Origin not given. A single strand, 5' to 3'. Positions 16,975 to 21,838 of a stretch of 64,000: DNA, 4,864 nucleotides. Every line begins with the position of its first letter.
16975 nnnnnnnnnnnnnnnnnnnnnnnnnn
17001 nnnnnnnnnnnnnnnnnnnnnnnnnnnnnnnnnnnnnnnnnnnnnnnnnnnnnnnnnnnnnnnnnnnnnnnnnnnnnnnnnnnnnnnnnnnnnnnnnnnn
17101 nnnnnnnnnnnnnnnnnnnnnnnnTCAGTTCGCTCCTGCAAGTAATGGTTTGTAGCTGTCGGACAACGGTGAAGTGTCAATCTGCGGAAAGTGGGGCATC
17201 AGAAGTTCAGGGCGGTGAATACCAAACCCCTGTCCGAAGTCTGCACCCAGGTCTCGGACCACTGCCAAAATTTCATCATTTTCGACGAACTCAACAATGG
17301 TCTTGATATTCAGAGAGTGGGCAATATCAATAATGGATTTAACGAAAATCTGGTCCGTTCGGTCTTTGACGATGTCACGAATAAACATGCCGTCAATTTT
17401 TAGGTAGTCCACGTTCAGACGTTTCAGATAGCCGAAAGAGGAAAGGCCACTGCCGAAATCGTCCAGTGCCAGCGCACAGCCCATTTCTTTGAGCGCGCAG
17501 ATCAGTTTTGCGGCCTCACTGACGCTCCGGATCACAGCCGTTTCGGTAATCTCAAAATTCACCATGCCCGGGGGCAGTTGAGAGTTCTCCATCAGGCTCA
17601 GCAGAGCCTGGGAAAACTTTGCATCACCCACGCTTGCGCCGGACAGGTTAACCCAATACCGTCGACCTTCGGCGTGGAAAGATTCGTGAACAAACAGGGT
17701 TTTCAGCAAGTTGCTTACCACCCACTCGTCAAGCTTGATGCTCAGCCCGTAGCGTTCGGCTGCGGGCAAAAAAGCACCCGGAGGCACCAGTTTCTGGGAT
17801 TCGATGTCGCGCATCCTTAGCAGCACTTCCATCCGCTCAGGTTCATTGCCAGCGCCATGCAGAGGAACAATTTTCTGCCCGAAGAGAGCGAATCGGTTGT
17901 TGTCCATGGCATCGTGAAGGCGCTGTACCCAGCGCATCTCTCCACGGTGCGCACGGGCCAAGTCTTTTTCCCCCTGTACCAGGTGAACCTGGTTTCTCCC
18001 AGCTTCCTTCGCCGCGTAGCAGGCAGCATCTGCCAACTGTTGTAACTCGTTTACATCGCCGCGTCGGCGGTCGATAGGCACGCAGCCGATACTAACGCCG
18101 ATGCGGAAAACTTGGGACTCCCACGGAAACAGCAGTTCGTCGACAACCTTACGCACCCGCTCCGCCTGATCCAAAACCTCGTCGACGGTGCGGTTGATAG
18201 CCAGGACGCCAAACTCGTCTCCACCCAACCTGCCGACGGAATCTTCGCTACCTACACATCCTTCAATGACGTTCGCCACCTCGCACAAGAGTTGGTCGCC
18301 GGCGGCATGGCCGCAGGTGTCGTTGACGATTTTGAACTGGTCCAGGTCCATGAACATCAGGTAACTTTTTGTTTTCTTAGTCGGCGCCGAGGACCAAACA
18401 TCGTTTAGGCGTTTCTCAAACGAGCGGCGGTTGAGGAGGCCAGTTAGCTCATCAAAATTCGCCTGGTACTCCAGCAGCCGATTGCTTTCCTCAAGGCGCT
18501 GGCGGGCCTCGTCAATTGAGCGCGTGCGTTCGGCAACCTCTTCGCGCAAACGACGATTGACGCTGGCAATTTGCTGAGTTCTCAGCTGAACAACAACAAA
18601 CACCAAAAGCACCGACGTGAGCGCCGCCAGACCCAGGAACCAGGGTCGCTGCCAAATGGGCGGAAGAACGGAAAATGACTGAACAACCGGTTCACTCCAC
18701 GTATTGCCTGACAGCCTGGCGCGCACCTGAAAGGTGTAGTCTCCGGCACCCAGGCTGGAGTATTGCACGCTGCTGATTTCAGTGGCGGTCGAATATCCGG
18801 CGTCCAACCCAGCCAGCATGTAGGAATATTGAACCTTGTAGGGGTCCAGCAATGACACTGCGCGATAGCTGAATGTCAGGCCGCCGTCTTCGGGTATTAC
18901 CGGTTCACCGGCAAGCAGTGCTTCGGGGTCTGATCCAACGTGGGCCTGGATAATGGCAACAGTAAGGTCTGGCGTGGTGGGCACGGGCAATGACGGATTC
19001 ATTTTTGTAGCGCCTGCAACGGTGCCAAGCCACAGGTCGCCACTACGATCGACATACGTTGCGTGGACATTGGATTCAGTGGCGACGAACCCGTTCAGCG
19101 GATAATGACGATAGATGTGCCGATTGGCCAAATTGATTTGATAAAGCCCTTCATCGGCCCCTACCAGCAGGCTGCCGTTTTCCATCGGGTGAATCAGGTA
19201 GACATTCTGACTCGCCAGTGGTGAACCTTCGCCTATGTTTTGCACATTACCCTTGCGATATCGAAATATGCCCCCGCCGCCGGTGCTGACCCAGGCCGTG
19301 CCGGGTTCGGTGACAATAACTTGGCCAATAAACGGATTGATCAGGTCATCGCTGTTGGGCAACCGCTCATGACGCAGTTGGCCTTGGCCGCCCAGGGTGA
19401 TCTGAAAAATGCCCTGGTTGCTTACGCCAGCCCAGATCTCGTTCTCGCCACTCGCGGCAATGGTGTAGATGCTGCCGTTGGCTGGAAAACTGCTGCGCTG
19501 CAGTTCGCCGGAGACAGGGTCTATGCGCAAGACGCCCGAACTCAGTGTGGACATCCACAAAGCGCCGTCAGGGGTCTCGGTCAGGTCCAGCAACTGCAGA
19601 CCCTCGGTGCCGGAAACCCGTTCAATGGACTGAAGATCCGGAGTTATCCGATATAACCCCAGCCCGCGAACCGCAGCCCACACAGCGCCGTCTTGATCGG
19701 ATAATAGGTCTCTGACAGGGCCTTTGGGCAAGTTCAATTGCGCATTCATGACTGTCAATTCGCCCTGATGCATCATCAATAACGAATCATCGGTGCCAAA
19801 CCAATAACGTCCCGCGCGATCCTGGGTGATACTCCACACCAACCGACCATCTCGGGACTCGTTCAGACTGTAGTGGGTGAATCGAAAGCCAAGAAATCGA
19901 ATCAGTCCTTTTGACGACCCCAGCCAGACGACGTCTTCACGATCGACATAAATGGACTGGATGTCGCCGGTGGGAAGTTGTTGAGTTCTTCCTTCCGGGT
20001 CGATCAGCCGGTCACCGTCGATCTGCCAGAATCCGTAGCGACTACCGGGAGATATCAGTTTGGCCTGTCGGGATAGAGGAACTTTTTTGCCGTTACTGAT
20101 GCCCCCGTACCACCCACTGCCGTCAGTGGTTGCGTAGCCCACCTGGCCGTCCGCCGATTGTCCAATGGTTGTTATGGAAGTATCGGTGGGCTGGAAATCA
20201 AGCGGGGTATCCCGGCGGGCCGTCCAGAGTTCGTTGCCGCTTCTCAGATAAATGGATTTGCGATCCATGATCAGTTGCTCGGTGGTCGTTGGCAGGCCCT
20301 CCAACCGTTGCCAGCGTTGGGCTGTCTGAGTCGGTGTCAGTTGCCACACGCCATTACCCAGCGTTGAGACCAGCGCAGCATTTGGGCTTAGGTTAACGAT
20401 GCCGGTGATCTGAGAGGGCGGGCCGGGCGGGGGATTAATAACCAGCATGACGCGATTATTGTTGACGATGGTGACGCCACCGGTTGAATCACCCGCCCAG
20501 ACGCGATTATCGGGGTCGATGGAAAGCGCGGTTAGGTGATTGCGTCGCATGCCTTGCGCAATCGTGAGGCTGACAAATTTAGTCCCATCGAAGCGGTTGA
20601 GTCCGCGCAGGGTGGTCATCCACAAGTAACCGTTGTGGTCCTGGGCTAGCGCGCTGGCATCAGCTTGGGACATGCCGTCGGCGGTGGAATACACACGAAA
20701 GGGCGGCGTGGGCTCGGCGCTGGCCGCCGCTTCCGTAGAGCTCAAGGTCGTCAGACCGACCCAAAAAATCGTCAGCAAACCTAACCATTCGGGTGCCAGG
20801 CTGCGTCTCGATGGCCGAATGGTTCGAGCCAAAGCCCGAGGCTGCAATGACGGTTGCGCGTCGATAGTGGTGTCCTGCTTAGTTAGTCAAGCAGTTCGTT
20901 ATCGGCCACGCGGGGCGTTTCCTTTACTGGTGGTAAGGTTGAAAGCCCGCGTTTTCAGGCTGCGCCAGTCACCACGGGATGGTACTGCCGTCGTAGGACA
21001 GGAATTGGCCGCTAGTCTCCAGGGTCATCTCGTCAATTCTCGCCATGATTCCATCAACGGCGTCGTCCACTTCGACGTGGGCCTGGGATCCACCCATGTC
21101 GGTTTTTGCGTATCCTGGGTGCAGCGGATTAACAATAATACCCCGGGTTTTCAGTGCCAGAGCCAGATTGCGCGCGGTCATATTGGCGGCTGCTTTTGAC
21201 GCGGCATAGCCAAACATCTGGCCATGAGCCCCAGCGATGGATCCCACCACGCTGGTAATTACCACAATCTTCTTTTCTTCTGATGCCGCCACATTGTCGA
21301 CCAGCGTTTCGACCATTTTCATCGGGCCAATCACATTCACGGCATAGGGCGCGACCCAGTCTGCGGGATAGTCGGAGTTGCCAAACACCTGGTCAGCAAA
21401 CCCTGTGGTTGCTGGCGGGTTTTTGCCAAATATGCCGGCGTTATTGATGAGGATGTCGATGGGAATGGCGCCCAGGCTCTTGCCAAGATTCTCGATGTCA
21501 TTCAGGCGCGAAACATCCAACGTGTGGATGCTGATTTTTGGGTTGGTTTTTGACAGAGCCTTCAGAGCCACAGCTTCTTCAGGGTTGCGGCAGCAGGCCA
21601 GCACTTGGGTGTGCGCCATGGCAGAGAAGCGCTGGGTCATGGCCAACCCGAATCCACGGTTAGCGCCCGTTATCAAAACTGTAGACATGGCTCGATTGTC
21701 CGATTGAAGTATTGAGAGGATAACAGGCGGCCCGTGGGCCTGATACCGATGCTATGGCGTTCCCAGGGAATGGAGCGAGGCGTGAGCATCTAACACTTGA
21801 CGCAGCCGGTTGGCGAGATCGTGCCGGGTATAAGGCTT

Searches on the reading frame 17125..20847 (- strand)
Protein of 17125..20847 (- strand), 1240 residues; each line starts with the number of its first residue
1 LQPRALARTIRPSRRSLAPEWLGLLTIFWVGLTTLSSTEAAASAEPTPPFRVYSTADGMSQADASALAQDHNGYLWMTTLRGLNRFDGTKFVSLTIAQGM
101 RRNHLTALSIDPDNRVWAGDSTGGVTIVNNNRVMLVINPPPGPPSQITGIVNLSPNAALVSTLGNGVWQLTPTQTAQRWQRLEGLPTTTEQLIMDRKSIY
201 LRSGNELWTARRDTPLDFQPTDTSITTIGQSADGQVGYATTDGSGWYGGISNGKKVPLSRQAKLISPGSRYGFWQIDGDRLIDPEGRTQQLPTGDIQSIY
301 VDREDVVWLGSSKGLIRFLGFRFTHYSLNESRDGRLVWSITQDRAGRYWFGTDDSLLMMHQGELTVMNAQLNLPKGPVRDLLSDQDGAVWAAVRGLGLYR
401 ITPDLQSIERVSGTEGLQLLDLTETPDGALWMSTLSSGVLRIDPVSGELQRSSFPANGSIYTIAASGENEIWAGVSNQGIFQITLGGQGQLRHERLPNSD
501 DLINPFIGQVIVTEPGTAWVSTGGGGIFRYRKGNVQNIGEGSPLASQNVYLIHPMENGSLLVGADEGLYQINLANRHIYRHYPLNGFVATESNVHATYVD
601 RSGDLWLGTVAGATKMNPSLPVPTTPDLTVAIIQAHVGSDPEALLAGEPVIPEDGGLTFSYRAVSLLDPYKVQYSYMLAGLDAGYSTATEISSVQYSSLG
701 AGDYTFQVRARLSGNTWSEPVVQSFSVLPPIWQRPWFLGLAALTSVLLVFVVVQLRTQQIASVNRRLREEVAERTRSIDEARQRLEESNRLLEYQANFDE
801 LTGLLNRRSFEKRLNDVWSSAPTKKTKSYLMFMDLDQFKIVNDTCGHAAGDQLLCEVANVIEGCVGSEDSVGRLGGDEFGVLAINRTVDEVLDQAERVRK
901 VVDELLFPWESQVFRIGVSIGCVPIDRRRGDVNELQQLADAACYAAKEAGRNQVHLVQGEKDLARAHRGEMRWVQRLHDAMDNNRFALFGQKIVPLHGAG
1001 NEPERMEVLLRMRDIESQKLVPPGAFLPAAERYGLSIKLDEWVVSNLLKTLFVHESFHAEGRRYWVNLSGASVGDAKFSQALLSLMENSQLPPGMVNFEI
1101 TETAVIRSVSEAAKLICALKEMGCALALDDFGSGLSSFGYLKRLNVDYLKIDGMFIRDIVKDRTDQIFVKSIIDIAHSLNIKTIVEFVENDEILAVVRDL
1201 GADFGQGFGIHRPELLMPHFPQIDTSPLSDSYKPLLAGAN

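Call 3: search_protein_families(library=pfam, proteins=[window:17125-20847:-], max_evalue=0.01)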
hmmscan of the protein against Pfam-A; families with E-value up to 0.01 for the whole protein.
window:17125-20847:- (1240 aa): 7 families
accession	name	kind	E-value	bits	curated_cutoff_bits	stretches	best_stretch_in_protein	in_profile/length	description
PF00563.25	EAL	-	1.8e-57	194.9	31.3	1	975-1213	2-236/236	EAL domain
PF00990.26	GGDEF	-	8.3e-42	143.1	23.8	1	796-953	1-161/161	Diguanylate cyclase, GGDEF domain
PF07494.17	Reg_prop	-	1.5e-20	71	20.4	0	336-354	6-24/24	Two component regulator propeller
PF07495.19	Y_Y_Y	-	4.5e-10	39.7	26.6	1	669-726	5-61/65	Y_Y_Y domain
PF24684.1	Vgb_lyase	-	4.4e-05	22.9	50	1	338-488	16-170/290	Virginiamycin B lyase family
PF08450.18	SGL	-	0.0019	18.3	26.3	0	549-614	43-108/246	SMP-30/Gluconolactonase/LRE-like region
PF16819.11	DUF5074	-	0.0063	16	27.2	0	385-481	152-251/353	Domain of unknown function (DUF5074)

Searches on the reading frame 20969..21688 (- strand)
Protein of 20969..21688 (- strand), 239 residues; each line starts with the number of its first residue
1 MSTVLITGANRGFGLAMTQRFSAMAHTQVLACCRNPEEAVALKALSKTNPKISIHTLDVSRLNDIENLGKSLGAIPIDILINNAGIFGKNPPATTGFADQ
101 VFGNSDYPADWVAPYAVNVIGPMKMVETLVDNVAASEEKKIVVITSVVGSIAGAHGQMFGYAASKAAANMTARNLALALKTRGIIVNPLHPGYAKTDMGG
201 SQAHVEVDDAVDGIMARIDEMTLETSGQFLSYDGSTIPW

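Call 78: search_protein_families(library=pfam, proteins=[window:20969-21688:-], max_evalue=0.00001)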
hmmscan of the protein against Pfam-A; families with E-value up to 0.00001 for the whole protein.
window:20969-21688:- (239 aa): 3 families
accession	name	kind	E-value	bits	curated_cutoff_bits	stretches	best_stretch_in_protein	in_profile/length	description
PF00106.31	adh_short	-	7.6e-32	110.8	26.6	1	3-202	2-190/195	short chain dehydrogenase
PF13561.12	adh_short_C2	-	2.2e-20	73.7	27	1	8-203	1-185/236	Enoyl-(Acyl carrier protein) reductase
PF08659.16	KR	-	7.4e-07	29.7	22.6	1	3-171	2-159/180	KR domain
